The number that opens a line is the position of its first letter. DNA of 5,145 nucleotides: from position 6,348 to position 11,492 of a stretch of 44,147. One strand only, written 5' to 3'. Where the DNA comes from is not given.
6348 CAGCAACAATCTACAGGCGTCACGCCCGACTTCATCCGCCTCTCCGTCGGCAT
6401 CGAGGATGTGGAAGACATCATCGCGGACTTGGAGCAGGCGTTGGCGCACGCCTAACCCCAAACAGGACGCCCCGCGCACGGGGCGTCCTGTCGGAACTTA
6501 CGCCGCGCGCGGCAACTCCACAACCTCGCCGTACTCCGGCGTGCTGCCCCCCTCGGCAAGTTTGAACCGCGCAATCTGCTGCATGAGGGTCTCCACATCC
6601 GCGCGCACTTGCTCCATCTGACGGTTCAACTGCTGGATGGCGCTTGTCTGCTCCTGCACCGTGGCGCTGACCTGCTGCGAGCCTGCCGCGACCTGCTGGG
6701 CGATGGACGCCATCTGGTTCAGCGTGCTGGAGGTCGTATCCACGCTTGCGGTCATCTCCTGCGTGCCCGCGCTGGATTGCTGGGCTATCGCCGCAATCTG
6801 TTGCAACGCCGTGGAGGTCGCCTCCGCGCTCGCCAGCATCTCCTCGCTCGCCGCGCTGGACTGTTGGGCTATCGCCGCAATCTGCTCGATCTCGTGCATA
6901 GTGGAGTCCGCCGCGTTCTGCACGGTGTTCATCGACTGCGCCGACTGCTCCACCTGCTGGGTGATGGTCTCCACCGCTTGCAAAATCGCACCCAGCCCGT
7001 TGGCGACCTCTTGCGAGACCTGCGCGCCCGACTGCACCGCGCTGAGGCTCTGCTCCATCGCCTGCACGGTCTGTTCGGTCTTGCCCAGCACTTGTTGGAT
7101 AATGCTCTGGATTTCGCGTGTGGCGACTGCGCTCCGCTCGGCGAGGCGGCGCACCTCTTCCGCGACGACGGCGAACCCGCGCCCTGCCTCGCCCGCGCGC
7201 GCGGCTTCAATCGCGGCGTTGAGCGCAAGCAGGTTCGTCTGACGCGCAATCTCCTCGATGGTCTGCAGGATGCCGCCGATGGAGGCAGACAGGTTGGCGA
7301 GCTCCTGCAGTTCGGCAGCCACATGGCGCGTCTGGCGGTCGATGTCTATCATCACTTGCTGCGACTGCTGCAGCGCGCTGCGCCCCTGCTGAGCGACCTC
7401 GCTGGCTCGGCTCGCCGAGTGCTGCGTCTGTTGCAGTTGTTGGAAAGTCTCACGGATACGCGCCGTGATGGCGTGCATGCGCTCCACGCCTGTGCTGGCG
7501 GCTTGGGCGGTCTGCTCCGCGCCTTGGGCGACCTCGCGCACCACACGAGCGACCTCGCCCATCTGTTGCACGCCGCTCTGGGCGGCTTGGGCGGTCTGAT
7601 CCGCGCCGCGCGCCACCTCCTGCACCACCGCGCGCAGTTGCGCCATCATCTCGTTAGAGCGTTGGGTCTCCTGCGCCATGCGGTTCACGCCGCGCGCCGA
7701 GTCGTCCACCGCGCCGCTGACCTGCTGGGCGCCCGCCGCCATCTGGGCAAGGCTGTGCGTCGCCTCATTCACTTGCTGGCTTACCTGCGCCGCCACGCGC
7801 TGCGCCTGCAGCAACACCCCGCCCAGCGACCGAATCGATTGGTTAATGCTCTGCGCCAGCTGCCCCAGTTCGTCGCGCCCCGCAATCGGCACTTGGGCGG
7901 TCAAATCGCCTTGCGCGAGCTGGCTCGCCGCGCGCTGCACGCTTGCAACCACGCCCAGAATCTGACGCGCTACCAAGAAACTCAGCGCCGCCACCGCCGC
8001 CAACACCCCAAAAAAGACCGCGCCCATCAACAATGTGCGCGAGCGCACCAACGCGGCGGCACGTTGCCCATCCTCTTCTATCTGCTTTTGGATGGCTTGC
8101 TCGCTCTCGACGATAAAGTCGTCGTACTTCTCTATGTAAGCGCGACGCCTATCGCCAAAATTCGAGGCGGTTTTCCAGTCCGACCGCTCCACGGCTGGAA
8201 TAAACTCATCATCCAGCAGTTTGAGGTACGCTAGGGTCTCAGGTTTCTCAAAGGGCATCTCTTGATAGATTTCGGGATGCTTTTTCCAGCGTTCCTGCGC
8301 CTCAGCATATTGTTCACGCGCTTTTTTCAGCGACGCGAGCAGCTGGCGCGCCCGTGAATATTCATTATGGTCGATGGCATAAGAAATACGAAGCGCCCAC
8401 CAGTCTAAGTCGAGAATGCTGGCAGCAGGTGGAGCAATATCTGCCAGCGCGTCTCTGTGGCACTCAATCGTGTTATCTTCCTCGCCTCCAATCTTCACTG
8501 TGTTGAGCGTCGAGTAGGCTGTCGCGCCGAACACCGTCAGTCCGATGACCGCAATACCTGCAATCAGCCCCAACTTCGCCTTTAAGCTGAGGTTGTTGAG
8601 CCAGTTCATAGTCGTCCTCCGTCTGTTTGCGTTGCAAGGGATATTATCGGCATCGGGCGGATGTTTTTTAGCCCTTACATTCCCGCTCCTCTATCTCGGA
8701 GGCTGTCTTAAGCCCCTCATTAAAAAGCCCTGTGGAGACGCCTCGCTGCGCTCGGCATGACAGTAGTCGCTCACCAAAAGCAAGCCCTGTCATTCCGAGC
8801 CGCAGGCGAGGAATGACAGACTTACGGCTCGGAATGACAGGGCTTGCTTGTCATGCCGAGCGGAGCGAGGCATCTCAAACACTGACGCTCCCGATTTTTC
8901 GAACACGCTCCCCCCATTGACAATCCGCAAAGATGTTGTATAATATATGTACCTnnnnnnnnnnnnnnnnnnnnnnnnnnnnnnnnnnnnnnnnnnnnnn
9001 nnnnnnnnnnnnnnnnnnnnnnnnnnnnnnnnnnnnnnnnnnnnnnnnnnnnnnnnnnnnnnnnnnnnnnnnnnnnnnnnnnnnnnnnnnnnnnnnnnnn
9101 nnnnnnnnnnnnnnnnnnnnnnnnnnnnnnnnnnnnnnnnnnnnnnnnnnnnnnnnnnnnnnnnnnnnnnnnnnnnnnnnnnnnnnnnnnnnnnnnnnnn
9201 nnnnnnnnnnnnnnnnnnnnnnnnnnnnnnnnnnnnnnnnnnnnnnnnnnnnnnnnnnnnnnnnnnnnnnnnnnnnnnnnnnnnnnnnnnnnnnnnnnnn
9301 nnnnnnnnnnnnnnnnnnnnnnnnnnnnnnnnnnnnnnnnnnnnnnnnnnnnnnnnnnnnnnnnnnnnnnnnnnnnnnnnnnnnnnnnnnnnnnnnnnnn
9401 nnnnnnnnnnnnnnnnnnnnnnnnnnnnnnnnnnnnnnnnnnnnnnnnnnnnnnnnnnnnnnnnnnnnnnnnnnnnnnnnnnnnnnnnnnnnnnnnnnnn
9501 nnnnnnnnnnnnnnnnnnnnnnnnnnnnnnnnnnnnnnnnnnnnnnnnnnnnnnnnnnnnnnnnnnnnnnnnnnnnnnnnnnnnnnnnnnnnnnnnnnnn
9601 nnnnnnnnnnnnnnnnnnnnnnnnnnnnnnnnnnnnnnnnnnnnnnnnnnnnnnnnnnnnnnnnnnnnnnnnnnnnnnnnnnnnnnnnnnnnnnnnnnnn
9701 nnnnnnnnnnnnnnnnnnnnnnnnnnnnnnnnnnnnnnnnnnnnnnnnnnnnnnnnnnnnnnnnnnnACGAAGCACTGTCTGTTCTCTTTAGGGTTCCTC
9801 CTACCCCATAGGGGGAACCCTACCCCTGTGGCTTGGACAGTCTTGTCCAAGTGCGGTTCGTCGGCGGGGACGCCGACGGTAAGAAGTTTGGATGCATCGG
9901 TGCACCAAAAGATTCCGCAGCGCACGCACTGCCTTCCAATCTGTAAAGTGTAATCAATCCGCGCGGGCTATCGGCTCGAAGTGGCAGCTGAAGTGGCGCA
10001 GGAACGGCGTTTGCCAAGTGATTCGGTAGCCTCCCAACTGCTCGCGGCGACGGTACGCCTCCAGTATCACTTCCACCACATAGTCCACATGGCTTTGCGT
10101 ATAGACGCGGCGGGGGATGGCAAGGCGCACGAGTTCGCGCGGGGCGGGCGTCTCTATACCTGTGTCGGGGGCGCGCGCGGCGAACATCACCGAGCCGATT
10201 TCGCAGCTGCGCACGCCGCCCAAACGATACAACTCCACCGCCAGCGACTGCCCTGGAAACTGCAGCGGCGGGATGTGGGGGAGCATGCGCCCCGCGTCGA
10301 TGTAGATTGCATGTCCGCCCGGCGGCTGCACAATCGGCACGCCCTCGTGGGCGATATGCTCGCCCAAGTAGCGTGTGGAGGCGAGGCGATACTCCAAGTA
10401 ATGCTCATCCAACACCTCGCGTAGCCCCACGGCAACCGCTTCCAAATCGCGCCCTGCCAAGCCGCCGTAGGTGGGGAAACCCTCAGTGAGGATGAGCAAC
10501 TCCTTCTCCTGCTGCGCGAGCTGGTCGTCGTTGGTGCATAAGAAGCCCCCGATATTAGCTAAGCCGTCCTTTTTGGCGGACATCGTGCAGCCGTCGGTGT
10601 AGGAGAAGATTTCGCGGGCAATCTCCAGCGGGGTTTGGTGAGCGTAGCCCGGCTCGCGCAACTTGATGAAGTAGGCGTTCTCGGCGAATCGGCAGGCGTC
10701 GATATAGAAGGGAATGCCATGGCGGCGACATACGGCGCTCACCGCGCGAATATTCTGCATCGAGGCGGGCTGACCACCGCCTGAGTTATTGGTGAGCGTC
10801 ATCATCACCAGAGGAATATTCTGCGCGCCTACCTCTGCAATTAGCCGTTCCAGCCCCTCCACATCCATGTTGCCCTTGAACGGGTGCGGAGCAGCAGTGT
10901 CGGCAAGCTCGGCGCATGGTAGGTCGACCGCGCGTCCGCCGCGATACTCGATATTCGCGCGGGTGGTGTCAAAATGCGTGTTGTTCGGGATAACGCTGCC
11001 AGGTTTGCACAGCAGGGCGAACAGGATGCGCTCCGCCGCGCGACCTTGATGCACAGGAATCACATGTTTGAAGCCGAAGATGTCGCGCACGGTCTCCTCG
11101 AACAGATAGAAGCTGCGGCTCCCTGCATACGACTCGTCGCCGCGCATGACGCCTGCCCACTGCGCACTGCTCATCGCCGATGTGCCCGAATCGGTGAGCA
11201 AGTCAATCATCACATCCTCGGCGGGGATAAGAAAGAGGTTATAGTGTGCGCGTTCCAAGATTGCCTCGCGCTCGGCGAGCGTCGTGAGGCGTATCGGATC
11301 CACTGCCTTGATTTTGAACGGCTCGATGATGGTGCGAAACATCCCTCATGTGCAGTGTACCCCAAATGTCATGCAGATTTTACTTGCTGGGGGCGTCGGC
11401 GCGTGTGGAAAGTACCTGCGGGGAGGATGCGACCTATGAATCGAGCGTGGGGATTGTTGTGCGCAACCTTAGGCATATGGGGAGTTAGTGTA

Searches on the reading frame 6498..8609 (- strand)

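Call 80: search_protein_families(library=pfam, proteins=[window:6498-8609:-], max_evalue=0.000001)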
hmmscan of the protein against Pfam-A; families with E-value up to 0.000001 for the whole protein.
window:6498-8609:- (703 aa): 2 families
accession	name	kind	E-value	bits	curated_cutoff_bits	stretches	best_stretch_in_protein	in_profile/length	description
PF00015.26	MCPsignal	-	6e-42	143.8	34.6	1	397-580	2-171/172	Methyl-accepting chemotaxis protein (MCP) signalling domain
PF00672.30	HAMP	-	1.4e-11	44.9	25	1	212-262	1-51/53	HAMP domain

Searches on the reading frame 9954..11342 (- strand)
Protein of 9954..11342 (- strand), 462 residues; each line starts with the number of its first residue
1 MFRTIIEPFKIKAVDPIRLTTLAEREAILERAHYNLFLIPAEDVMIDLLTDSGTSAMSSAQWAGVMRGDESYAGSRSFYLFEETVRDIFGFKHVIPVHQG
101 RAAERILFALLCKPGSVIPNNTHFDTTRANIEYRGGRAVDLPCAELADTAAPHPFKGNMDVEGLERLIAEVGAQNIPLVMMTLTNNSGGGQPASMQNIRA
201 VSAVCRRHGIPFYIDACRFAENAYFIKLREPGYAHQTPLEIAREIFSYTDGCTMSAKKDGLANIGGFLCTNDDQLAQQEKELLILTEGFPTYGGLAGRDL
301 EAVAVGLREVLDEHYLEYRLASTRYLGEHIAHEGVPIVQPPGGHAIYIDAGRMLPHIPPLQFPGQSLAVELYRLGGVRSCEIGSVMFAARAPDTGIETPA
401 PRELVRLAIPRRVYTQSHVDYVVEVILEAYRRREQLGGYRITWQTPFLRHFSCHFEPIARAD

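Call 80: search_protein_families(library=pfam, proteins=[window:9954-11342:-], max_evalue=0.000001)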
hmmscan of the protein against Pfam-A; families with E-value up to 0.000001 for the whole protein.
window:9954-11342:- (462 aa): 1 family
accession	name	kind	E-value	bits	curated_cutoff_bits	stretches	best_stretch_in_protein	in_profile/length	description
PF01212.27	Beta_elim_lyase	-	2.1e-81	273.8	27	1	47-423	1-286/288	Beta-eliminating lyase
